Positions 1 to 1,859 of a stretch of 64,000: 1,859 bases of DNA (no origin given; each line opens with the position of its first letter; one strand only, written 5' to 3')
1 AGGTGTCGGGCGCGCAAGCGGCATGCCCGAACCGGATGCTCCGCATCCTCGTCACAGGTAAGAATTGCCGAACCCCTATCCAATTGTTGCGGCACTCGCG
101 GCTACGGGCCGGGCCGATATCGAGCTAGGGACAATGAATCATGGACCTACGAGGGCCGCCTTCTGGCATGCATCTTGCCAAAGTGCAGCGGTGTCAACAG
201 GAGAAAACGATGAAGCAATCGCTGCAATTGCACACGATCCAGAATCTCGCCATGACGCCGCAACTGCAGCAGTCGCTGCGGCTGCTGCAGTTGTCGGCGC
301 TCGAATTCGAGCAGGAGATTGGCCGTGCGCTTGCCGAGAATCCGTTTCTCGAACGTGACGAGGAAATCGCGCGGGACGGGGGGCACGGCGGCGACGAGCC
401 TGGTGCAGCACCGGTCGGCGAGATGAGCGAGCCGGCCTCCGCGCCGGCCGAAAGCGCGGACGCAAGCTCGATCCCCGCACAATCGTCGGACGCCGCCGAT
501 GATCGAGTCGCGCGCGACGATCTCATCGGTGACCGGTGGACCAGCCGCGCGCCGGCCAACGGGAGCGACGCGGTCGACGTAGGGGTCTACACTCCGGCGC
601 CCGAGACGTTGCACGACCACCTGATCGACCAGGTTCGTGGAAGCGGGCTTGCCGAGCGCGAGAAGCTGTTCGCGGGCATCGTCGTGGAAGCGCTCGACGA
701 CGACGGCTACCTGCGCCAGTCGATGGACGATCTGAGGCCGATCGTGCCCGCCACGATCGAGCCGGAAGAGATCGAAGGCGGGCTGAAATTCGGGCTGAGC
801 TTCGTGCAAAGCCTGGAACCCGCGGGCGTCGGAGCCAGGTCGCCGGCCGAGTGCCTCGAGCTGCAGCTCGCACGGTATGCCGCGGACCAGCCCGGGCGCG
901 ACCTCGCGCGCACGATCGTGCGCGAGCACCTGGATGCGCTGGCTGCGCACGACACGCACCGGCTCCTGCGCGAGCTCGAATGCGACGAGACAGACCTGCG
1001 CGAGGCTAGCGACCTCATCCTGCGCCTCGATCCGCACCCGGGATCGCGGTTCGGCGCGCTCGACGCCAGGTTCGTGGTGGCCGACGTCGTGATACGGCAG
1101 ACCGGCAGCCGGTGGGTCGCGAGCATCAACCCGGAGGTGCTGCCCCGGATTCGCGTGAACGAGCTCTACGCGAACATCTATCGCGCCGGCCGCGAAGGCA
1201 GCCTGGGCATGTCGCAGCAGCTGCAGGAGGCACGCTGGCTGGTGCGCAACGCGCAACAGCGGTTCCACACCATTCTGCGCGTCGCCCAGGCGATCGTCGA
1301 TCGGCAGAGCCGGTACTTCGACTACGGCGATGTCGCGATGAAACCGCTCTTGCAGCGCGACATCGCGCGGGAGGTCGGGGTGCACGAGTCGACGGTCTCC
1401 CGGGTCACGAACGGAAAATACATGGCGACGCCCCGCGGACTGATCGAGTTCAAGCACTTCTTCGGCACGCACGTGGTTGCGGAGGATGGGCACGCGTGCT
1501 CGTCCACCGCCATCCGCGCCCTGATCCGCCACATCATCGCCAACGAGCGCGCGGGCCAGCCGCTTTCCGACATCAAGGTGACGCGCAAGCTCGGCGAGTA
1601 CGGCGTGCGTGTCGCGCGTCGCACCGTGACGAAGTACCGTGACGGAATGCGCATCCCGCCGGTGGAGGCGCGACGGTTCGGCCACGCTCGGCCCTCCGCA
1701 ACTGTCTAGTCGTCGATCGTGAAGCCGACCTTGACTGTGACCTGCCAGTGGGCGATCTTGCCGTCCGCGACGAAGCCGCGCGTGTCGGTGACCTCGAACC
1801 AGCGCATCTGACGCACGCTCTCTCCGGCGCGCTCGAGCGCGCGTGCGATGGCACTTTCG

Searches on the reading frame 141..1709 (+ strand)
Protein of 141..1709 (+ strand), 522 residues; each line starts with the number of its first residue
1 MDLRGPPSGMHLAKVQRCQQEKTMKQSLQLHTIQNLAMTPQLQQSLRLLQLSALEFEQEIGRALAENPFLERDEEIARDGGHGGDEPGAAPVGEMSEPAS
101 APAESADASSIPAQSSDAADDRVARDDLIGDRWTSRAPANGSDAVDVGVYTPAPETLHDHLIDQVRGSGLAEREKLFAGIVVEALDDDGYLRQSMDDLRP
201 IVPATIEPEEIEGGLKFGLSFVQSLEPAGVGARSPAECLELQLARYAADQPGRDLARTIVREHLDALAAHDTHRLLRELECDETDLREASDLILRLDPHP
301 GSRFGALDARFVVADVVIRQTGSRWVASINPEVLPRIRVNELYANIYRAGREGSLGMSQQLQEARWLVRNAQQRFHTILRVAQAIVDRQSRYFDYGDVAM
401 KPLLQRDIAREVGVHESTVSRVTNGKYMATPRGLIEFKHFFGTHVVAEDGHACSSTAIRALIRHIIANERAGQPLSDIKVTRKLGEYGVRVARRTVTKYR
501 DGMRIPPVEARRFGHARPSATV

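Call 38: search_protein_families(library=pfam, proteins=[window:141-1709:+], max_evalue=0.00001)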
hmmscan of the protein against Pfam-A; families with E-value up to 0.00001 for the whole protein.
window:141-1709:+ (522 aa): 3 families
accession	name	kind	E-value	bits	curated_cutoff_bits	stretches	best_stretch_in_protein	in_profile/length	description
PF04552.19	Sigma54_DBD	-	5.4e-55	186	22.8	1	358-512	5-159/160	Sigma-54, DNA binding domain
PF04963.19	Sigma54_CBD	-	8.7e-48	162.9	22.9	1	152-343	7-185/185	Sigma-54 factor, core binding domain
PF00309.25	Sigma54_AID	-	2.8e-15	56.3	23.8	1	27-71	1-45/46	Sigma-54 factor, Activator interacting domain (AID)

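Call 50: search_protein_families(library=ncbifam, proteins=[window:141-1709:+], max_evalue=0.00001)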
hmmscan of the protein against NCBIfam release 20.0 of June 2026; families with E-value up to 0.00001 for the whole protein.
window:141-1709:+ (522 aa): 7 families
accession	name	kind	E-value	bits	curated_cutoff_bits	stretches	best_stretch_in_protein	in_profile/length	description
NF004598.0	PRK05932.1-5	equivalog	1.1e-170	568.7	621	1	24-512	1-502/504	RNA polymerase factor sigma-54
NF009118.0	PRK12469.1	subfamily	2.5e-153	511.4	396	1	24-512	1-479/483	RNA polymerase factor sigma-54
NF004595.0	PRK05932.1-2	equivalog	2.7e-148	494.8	513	1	24-512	1-481/484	RNA polymerase factor sigma-54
TIGR02395.1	rpoN_sigma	equivalog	4.6e-118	395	277.35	1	34-512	3-434/434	RNA polymerase factor sigma-54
NF004597.0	PRK05932.1-4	equivalog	3.1e-113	378.8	817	1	24-512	1-474/477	RNA polymerase factor sigma-54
NF004596.0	PRK05932.1-3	subfamily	9e-104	348.2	499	1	24-512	3-505/515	RNA polymerase factor sigma-54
NF004602.0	PRK05932.2-4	equivalog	4.1e-43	147.8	506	1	152-511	76-408/416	RNA polymerase factor sigma-54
